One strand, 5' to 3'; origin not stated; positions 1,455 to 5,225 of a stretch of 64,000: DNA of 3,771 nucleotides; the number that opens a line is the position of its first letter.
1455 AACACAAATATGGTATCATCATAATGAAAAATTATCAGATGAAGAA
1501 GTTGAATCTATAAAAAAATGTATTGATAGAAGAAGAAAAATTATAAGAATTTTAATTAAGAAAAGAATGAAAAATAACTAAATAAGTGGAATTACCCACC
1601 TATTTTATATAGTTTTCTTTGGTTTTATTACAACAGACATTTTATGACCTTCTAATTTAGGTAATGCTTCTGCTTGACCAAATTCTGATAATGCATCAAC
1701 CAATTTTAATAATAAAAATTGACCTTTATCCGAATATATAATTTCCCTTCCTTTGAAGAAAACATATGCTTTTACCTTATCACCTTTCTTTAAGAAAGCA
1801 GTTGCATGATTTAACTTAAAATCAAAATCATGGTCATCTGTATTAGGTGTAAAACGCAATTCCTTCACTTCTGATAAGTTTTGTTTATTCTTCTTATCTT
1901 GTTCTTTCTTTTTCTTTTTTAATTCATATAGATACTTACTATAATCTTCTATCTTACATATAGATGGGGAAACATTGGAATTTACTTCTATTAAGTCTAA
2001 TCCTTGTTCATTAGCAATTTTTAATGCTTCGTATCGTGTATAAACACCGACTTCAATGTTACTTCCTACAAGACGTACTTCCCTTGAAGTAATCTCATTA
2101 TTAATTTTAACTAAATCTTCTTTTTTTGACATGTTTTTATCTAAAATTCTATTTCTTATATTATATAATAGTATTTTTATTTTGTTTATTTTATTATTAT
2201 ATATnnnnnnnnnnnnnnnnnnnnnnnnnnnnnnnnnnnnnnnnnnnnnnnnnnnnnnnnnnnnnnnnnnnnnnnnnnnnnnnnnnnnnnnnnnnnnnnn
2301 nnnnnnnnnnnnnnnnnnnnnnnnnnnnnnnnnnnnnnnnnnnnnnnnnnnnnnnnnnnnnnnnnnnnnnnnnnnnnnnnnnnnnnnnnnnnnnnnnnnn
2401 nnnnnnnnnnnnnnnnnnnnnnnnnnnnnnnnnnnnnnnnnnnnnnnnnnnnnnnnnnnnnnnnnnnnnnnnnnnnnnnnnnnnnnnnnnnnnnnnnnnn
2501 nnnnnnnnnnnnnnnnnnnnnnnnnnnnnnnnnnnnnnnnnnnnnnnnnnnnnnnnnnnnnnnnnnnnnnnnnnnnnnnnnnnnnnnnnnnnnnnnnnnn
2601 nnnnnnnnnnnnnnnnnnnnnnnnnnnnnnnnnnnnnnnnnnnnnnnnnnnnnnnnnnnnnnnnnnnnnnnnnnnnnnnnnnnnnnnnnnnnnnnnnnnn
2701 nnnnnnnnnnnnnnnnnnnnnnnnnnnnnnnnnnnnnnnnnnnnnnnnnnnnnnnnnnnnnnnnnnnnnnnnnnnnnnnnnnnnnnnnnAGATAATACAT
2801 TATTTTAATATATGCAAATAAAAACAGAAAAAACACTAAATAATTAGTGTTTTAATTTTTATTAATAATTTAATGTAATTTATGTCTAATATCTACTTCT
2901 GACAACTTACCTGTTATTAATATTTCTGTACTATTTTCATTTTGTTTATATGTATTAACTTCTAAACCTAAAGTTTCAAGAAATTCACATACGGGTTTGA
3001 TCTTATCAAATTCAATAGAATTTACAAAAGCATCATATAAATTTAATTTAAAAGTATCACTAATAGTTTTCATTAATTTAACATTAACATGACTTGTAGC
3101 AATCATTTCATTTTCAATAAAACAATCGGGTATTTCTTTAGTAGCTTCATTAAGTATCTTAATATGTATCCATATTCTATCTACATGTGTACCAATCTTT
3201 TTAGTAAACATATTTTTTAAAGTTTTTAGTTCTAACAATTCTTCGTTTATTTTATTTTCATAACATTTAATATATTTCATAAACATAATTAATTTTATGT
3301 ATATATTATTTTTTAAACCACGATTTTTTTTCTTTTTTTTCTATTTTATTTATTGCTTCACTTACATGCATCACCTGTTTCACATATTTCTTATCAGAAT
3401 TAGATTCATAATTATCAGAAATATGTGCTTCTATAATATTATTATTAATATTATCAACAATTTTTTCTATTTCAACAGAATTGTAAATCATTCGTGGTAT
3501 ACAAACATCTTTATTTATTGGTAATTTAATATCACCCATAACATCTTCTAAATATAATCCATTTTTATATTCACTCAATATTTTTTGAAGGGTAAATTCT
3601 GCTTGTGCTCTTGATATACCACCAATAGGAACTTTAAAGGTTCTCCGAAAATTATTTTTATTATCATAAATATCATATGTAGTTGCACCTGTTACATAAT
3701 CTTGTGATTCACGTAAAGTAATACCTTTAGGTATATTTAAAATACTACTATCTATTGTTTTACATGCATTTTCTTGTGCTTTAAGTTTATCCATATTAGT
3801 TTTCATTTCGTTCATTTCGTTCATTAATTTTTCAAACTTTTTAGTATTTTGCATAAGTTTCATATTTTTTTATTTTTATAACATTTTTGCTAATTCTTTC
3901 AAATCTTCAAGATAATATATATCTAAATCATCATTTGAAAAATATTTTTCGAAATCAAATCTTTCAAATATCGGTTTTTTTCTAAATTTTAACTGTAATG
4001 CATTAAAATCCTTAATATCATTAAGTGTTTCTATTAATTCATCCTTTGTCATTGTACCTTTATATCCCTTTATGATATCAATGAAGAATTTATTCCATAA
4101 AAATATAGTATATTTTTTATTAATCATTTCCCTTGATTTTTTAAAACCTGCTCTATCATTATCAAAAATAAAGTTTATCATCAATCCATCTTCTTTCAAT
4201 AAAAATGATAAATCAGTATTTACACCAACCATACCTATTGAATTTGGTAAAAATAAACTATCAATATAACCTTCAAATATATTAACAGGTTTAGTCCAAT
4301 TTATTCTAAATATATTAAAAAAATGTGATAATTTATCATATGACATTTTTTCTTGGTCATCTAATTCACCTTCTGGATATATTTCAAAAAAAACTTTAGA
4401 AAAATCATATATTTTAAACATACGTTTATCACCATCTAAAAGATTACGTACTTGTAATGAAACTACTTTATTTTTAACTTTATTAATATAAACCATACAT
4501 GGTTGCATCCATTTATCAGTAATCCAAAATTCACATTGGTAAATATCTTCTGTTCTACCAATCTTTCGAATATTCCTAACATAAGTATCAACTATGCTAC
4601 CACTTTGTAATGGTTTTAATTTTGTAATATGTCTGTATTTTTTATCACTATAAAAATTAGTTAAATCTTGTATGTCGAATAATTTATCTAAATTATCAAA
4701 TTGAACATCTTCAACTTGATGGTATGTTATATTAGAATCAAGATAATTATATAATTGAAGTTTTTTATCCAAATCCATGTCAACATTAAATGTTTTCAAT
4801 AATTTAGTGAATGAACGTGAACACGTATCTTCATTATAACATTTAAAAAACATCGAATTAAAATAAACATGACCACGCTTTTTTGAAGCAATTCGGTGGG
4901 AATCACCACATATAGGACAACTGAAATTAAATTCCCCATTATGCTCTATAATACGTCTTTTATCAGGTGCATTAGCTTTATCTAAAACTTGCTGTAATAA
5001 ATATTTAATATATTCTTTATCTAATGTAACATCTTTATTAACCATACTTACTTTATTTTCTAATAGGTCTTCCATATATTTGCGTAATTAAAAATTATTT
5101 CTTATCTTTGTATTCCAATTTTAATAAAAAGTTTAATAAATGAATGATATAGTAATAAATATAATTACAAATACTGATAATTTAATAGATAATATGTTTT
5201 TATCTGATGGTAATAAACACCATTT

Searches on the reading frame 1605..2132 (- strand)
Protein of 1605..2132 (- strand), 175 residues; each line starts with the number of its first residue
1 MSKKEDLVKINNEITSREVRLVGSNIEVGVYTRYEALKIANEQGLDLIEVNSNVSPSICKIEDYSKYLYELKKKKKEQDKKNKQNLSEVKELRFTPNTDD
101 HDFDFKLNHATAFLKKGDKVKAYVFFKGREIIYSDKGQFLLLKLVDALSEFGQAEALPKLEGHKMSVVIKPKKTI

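Call 3: search_protein_families(library=pfam, proteins=[window:1605-2132:-], max_evalue=0.01)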
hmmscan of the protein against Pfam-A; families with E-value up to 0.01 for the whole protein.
window:1605-2132:- (175 aa): 2 families
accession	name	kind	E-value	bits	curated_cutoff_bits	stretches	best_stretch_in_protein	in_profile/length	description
PF00707.27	IF3_C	-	1.1e-29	102.7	34.8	1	88-172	2-86/86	Translation initiation factor IF-3, C-terminal domain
PF05198.21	IF3_N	-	1.5e-24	86.4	26.9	1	10-78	1-70/70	Translation initiation factor IF-3, N-terminal domain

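Call 4: search_protein_families(library=ncbifam, proteins=[window:1605-2132:-], max_evalue=0.01)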
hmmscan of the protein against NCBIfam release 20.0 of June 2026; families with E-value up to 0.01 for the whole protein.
window:1605-2132:- (175 aa): 1 family
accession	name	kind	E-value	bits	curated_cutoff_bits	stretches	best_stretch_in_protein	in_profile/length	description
TIGR00168.2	infC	equivalog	1.2e-49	168.3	60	1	5-173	2-169/170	translation initiation factor IF-3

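Call 5: search_protein_families(library=phrogs, proteins=[window:1605-2132:-], max_evalue=0.001)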
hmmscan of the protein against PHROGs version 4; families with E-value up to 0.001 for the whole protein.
window:1605-2132:- (175 aa): 1 family
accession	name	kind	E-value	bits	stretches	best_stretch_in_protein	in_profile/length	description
phrog_9787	-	other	1.1e-43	150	1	8-173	4-168/168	translation initiation factor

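Call 16: search_dna_similar(query=window:1605-2132:-, collection=phages, mode=protein, max_rows=25)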
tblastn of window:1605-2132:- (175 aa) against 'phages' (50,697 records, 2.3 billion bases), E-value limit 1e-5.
Records with a match: 56; places in all: 56; records where one place covers at least 80% of the query: 54.
Best place of each record, by identity: <60% 56.
By first word of the organism name: Escherichia 20; Bacteriophage 10; Salmonella 6; uncultured 5; Listeria 2; Acinetobacter 2; Vibrio 2; Enterococcus 2; Agrobacterium 2; Pseudomonas 1; and 4 more.
By host as written in the record: - 19; Escherichia coli 6; Listeria monocytogenes 2; Salmonella enterica subsp. enterica serovar Typhi 2; Salmonella enterica subsp. enterica serovar Typhimurium 2; Escherichia coli MuLB70.1 2; Escherichia coli O157:H7 2; Escherichia coli O157 2; and 18 more.
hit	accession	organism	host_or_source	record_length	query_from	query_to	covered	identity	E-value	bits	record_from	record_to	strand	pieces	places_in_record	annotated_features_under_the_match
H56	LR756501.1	uncultured phage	metagenomic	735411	1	173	99%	55.2%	4e-44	160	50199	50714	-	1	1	record has no annotation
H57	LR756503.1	uncultured phage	metagenomic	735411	1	173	99%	55.2%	4e-44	160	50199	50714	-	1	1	record has no annotation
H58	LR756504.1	uncultured phage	metagenomic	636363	3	173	98%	49.1%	8e-40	148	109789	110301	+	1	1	record has no annotation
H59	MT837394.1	Bacteriophage sp.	human fecal samples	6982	9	174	95%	48.8%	3e-41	152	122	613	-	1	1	record has no annotation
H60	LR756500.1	uncultured phage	metagenomic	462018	1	170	97%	46.8%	2e-33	129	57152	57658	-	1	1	record has no annotation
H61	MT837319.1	Bacteriophage sp.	human fecal samples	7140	6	172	95%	44.0%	5e-22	97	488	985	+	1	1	record has no annotation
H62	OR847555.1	Listeria phage LM 4-11-1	Listeria monocytogenes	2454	1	172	98%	41.0%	4e-25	105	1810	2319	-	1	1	record has no annotation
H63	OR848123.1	Listeria phage LM 4-14-1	Listeria monocytogenes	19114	1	172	98%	41.0%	5e-25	105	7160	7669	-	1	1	record has no annotation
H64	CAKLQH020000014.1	Acinetobacter phage MD-2021a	not known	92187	4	171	96%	40.2%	6e-22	97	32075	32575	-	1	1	infC: translation initiation factor IF-3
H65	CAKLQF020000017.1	Acinetobacter phage MD-2021a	not known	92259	4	171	96%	40.2%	6e-22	97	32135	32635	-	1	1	infC: translation initiation factor IF-3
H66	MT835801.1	Bacteriophage sp.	human fecal samples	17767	8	172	94%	41.0%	7e-23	100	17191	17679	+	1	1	record has no annotation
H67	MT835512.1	Bacteriophage sp.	human fecal samples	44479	10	173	94%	41.2%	2e-25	107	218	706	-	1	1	record has no annotation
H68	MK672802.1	Vibrio phage Va_90-11-286_p16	Vibrio anguillarum strain 90-11-286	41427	9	173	94%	40.5%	3e-21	95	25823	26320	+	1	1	translation initiation factor protein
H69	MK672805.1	Vibrio phage Va_PF430-3_p42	Vibrio anguillarum strain PF430-3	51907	9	173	94%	40.5%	3e-21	95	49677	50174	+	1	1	translation initiation factor protein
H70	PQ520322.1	Enterococcus phage IME_EF3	-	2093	10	172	93%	40.9%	2e-24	104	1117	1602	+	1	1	record has no annotation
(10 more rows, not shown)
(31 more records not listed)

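Call 37: find_homologous_proteins(query=window:1605-2132:-)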
Query window:1605-2132:- (175 aa): 2640 proteins with E <= 0.001 among 2812 candidates; the best 120 are listed.
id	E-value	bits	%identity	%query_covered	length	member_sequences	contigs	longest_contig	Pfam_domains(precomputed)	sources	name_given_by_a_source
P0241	3.3e-106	370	100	100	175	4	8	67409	PF00707.28,PF05198.22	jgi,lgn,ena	-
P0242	5.1e-96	337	87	100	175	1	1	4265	PF00707.28,PF05198.22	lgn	-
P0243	1.4e-78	280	73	99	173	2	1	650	PF00707.28,PF05198.22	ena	-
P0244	4.8e-77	275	73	99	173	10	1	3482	PF00707.28,PF05198.22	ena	-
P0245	3.2e-76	273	71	99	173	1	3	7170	PF00707.28,PF05198.22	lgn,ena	-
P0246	5.4e-76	272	73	99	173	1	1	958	PF00707.28,PF05198.22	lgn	-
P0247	7.2e-76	271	73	99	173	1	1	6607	PF00707.28,PF05198.22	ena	-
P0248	7.6e-76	271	71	99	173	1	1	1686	PF00707.28,PF05198.22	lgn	-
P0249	3.5e-72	259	69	99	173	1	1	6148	PF00707.28,PF05198.22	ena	-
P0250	6.1e-72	259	70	99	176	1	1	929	PF00707.28,PF05198.22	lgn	-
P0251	5.8e-71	255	69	99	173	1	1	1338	PF00707.28,PF05198.22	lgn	-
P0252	2.2e-70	254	68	99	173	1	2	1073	PF00707.28,PF05198.22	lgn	-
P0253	4.8e-69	249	68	99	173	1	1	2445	PF00707.28,PF05198.22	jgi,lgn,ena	-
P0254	1.6e-67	244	67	97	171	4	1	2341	PF00707.28,PF05198.22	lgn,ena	-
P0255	8.4e-67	242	67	95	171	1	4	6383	PF00707.28,PF05198.22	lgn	-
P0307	2.9e-56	208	57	98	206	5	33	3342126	PF00707.28,PF05198.22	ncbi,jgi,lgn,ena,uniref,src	ncbi:Translation initiation factor IF-3 [Mycovorax composti]|uniref:Translation initiation factor IF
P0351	1.3e-55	206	57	98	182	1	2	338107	PF00707.28,PF05198.22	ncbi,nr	ncbi:MAG: translation initiation factor IF-3 [Bacteroidetes bacterium]|nr:MAG: translation initiatio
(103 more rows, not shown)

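Call 44: find_encoding_contigs(protein=P0242, flank=5000, max_places=2)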
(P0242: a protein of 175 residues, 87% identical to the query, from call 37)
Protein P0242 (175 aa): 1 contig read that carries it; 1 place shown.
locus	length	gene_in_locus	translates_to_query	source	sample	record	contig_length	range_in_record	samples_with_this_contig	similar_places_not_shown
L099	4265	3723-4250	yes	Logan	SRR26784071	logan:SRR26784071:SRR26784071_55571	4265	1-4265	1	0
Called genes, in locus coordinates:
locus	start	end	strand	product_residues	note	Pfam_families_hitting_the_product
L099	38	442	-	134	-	-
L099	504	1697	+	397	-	-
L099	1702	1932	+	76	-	-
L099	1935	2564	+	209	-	-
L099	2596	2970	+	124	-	-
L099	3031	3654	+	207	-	-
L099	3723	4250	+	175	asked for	PF05198:IF3_N, PF00707:IF3_C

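Call 71: find_encoding_contigs(protein=P0307, flank=1500, max_places=1)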
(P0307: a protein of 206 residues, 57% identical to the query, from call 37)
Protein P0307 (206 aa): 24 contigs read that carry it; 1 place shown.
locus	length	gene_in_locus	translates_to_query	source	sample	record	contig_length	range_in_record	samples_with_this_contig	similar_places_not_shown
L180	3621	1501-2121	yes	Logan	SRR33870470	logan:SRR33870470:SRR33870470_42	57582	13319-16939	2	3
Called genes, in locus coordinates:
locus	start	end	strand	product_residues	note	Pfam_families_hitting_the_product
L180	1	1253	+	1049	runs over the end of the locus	PF00873:ACR_tran, PF03176:MMPL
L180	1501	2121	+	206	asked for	PF05198:IF3_N, PF00707:IF3_C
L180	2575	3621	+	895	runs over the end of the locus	PF00686:CBM_20, PF02446:Glyco_hydro_77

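Call 72: find_encoding_contigs(protein=P0351, flank=1500, max_places=1)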
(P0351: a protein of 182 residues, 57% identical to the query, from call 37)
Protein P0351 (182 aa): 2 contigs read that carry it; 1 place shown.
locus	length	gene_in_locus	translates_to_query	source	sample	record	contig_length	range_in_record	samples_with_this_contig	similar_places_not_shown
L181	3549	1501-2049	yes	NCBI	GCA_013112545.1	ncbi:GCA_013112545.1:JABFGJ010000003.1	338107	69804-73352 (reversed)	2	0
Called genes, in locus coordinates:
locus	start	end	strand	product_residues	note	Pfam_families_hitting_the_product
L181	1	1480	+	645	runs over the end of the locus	PF02824:TGS, PF07973:tRNA_SAD, PF00587:tRNA-synt_2b, PF03129:HGTP_anticodon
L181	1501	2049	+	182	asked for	PF05198:IF3_N, PF00707:IF3_C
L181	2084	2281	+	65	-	PF01632:Ribosomal_L35p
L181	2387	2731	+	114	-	PF00453:Ribosomal_L20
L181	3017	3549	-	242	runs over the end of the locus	PF01694:Rhomboid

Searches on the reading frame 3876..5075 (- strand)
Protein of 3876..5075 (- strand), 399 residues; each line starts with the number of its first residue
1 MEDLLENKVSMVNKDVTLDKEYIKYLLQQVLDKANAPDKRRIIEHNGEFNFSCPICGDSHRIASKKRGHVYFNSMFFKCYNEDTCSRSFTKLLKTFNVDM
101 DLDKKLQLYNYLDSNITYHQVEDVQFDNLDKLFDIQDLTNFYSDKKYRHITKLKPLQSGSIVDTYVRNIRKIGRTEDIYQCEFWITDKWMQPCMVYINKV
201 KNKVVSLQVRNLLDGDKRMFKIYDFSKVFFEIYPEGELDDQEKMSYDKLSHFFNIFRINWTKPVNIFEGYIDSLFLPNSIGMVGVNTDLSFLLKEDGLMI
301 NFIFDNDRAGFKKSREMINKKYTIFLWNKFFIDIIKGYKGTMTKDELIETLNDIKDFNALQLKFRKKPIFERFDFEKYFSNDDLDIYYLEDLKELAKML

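Call 11: search_protein_families(library=pfam, proteins=[window:3876-5075:-], max_evalue=0.001)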
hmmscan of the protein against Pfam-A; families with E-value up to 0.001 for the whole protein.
window:3876-5075:- (399 aa): 0 families

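Call 67: search_dna_similar(query=window:3876-5075:-, collection=phages, mode=protein, max_rows=12)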
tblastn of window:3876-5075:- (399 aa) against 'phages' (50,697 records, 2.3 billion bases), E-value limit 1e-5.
Records with a match: 115; places in all: 115; records where one place covers at least 80% of the query: 22.
Best place of each record, by identity: <60% 115.
By first word of the organism name: Synechococcus 62; Prevotella 15; Cyanophage 13; Prochlorococcus 8; uncultured 6; Vibrio 5; Pelagibacter 3; Marine 2; Flavobacterium 1.
By host as written in the record: - 58; Prevotella sp. 15; Synechococcus 8; Synechococcus sp. 4; Synechococcus sp. WH8109 4; Candidatus Pelagibacter ubique HTCC1062 3; Synechococcus sp. WH8101 2; Synechococcus sp. MW02 2; and 13 more.
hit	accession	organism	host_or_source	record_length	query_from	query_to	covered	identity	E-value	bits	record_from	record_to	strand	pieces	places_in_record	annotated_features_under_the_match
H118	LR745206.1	uncultured phage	metagenomic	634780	17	394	95%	38.7%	2e-68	240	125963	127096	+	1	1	record has no annotation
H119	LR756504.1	uncultured phage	metagenomic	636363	16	392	94%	38.5%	6e-78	267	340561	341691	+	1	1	record has no annotation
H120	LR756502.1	uncultured phage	metagenomic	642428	17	398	96%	36.5%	5e-66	233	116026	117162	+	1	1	record has no annotation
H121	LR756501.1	uncultured phage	metagenomic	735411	11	386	94%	37.0%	1e-76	263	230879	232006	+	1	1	record has no annotation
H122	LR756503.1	uncultured phage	metagenomic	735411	11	386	94%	37.0%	1e-76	263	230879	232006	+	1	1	record has no annotation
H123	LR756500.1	uncultured phage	metagenomic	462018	20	389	93%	29.7%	1e-25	115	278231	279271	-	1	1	record has no annotation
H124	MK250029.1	Prevotella phage Lak-C1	Prevotella sp.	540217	27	398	93%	26.9%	4e-19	96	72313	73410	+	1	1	record has no annotation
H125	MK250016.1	Prevotella phage Lak-A1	Prevotella sp.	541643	27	398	93%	26.9%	4e-19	96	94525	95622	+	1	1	record has no annotation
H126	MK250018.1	Prevotella phage Lak-A1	Prevotella sp.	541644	27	398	93%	26.9%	4e-19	96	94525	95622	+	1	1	record has no annotation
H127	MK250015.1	Prevotella phage Lak-A1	Prevotella sp.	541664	27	398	93%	26.9%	4e-19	96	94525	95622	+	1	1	record has no annotation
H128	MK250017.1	Prevotella phage Lak-A1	Prevotella sp.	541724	27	398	93%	26.9%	4e-19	96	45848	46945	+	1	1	record has no annotation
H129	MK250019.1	Prevotella phage Lak-A2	Prevotella sp.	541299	27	398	93%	26.9%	5e-19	95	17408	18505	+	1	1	record has no annotation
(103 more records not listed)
